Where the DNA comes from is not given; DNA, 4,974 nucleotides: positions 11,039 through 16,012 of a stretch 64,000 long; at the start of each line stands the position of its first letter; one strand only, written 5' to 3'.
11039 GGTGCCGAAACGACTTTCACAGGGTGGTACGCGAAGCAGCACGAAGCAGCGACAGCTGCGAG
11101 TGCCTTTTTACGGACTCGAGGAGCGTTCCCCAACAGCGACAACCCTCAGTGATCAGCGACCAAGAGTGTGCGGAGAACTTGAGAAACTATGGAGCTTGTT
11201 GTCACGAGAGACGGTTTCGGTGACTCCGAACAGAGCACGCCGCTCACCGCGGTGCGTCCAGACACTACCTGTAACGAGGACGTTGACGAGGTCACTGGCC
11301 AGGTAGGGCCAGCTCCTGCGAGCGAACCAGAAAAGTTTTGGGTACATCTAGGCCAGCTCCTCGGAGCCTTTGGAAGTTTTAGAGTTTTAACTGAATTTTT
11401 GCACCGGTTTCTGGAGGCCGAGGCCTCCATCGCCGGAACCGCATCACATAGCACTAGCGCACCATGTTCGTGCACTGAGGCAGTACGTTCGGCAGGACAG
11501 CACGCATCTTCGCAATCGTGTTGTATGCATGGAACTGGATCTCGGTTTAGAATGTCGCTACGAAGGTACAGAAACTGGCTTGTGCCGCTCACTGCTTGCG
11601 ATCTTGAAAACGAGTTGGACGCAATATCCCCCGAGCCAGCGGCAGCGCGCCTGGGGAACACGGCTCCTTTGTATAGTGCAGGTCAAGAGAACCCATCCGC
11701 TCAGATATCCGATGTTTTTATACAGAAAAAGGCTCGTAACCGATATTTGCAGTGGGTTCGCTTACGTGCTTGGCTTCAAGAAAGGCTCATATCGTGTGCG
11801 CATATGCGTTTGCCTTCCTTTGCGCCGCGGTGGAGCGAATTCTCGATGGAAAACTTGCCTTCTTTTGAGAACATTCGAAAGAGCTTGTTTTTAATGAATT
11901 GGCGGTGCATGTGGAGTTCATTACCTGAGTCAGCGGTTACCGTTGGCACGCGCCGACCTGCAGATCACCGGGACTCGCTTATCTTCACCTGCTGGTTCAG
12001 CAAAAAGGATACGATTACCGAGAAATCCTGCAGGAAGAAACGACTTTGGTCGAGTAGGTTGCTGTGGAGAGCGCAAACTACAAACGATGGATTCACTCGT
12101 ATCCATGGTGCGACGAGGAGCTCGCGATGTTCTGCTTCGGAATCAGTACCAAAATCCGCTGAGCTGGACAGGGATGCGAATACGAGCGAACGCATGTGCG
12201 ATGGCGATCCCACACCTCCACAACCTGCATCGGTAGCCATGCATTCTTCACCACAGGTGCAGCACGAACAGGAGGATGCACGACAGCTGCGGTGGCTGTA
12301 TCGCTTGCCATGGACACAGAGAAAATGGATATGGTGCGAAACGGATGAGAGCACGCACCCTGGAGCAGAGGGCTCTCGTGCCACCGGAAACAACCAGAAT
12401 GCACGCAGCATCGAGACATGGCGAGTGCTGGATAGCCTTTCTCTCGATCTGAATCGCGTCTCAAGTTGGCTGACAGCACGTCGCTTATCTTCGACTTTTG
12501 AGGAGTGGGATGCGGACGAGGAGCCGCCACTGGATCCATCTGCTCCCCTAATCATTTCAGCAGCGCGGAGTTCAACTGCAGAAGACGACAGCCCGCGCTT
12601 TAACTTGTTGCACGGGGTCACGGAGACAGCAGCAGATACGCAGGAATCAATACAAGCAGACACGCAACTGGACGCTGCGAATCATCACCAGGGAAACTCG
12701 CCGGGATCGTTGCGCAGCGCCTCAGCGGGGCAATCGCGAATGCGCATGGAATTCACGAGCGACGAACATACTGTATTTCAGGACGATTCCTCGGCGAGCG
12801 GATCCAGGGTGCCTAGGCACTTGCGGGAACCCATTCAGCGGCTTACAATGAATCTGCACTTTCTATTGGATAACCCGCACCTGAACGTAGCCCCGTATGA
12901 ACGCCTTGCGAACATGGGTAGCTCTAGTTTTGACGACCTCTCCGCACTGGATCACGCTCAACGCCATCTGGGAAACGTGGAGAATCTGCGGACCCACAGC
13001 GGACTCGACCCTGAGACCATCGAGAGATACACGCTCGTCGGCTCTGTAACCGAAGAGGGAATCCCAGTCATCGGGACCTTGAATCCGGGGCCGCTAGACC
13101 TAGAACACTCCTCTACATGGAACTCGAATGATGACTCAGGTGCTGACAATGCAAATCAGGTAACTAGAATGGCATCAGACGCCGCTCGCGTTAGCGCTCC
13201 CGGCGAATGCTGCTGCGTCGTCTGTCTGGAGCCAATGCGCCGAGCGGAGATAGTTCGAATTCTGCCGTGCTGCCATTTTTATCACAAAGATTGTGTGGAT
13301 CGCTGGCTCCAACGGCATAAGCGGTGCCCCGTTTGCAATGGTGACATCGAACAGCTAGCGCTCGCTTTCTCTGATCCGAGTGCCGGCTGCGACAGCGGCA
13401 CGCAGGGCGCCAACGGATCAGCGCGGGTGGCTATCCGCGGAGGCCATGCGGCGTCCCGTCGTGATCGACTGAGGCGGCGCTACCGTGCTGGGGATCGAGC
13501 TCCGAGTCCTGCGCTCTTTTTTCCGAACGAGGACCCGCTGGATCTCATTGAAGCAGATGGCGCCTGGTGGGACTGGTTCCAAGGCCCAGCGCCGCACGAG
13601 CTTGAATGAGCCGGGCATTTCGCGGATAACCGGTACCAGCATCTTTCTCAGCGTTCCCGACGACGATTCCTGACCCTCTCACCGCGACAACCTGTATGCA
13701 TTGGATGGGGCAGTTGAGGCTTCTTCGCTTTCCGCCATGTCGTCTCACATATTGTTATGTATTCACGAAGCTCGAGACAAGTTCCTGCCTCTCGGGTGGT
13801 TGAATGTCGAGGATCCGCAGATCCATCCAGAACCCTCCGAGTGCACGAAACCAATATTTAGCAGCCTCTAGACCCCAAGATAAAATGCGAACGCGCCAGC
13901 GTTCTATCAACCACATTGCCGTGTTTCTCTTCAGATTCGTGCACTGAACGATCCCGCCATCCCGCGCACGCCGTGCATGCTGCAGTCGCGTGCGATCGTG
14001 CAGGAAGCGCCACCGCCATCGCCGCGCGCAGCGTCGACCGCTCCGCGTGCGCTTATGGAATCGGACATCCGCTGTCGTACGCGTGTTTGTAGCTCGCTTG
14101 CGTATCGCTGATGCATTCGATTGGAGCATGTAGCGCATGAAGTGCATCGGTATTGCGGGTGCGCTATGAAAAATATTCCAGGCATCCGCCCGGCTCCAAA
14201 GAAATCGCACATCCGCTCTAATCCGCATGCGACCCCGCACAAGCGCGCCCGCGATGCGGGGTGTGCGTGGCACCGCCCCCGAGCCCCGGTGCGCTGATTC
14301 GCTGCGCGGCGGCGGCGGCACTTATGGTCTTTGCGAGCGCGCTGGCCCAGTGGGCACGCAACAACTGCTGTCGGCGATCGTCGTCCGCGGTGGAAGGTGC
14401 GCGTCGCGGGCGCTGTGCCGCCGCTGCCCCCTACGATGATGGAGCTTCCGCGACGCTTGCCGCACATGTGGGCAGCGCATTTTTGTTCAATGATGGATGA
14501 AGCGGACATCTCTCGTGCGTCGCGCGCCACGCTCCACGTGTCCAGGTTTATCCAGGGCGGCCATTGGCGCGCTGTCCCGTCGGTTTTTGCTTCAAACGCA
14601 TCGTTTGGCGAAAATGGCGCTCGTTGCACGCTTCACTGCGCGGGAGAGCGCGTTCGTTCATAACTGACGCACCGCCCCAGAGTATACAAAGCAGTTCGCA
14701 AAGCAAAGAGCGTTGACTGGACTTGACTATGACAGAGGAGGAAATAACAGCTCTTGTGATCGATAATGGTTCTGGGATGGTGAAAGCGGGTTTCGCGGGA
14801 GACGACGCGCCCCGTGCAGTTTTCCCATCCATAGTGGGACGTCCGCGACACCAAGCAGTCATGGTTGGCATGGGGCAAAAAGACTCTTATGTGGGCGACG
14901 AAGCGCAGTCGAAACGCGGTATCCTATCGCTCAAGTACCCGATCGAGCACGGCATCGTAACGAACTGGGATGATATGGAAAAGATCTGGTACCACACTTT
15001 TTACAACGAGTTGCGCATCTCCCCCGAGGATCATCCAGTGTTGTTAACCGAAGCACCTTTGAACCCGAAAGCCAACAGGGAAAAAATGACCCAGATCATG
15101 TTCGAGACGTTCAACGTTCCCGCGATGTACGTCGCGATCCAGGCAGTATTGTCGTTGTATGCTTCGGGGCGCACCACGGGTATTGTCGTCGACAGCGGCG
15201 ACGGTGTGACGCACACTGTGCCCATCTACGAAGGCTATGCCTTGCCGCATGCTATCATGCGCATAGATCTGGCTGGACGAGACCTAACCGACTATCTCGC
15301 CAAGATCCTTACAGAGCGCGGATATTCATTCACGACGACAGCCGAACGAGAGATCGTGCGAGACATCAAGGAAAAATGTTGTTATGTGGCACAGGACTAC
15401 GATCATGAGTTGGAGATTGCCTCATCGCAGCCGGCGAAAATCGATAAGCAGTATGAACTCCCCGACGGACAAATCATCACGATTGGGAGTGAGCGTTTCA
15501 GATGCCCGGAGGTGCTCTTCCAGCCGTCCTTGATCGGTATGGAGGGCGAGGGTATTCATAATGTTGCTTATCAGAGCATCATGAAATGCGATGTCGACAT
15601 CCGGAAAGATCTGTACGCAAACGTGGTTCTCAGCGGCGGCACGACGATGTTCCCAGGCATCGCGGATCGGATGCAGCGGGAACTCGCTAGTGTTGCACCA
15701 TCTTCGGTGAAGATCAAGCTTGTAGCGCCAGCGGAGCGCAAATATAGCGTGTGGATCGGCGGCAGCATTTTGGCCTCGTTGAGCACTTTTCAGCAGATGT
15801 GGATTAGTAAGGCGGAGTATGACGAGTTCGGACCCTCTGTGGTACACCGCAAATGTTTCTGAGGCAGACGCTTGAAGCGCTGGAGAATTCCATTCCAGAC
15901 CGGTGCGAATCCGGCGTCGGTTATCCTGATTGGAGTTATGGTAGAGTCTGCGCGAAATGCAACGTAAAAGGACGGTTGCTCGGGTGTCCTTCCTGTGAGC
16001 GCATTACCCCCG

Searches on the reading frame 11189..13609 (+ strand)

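Call 7: search_protein_families(library=pfam, proteins=[window:11189-13609:+], max_evalue=0.001)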
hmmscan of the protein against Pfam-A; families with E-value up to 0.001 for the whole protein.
window:11189-13609:+ (806 aa): 7 families
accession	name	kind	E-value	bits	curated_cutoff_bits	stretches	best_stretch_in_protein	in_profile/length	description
PF13639.12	zf-RING_2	-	2.4e-11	44.1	27.3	1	675-717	2-44/44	Ring finger domain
PF17123.11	zf-RING_11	-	1.2e-06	28.5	27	1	676-703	2-29/29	RING-like zinc finger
PF13923.12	zf-C3HC4_2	-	7.8e-06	26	27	1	676-716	2-40/40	Zinc finger, C3HC4 type (RING finger)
PF12678.13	zf-rbx1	-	8.3e-06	26.4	31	1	674-717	12-55/55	RING-H2 zinc finger domain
PF00097.31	zf-C3HC4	-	4.7e-05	23.6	21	1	676-716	1-40/40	Zinc finger, C3HC4 type (RING finger)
PF13920.12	zf-C3HC4_3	-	0.00032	20.9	27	1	674-722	3-48/49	Zinc finger, C3HC4 type (RING finger)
PF13445.12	zf-RING_UBOX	-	0.00077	19.9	25.2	0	676-714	1-39/39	RING-type zinc-finger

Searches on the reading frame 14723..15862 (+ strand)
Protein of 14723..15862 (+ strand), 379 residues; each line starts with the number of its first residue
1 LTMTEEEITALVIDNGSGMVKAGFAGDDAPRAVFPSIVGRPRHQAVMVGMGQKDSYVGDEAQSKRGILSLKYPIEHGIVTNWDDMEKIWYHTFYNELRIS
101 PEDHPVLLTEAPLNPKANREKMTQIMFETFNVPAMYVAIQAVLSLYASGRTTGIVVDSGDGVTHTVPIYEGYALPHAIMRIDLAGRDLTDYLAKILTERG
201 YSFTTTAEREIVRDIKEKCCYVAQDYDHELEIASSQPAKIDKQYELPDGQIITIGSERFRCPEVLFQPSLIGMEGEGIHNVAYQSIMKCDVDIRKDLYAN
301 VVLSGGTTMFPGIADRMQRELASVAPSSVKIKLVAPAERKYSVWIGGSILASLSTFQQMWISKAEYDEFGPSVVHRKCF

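Call 7: search_protein_families(library=pfam, proteins=[window:14723-15862:+], max_evalue=0.001)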
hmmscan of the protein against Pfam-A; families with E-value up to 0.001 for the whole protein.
window:14723-15862:+ (379 aa): 1 family
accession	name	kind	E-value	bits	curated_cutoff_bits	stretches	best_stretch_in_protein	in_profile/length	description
PF00022.25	Actin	-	1.8e-150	501.5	27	1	6-379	2-410/410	Actin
